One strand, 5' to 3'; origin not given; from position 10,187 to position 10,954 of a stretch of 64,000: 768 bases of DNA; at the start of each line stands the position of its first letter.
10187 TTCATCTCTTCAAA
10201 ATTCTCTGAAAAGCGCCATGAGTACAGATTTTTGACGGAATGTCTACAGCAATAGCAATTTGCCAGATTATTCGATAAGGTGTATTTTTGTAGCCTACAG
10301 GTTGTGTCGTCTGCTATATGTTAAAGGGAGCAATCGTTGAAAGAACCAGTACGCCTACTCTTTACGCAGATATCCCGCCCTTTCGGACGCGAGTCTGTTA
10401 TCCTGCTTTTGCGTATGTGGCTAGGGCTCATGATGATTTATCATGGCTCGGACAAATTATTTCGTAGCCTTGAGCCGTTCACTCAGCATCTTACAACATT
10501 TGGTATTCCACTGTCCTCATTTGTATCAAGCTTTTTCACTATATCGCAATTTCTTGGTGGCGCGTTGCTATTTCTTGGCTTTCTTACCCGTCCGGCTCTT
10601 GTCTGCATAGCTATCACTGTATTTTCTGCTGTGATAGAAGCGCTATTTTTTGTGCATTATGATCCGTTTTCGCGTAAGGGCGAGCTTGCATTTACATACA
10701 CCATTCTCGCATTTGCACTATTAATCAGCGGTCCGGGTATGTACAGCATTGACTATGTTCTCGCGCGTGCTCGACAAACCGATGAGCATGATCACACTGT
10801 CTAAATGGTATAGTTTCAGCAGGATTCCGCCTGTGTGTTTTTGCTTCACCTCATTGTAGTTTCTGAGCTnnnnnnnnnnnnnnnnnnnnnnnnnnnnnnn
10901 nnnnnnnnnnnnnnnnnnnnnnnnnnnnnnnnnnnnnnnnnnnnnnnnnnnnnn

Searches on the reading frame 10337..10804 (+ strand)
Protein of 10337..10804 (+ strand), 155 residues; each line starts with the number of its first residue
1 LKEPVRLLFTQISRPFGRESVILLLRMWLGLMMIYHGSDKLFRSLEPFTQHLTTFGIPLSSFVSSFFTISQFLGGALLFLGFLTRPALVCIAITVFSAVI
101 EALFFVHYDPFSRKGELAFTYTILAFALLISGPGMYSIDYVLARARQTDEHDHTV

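Call 8: search_protein_families(library=pfam, proteins=[window:10337-10804:+], max_evalue=0.001)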
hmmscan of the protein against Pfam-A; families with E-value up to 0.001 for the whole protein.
window:10337-10804:+ (155 aa): 3 families
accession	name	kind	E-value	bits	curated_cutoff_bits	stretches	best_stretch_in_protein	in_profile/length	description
PF07681.17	DoxX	-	8.9e-15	55.5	23.6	1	22-107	2-84/85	DoxX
PF07291.16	MauE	-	2.6e-05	24.9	27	1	20-100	3-85/128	Methylamine utilisation protein MauE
PF04173.18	DoxD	-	0.0003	21.2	22.7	1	67-147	71-149/167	TQO small subunit DoxD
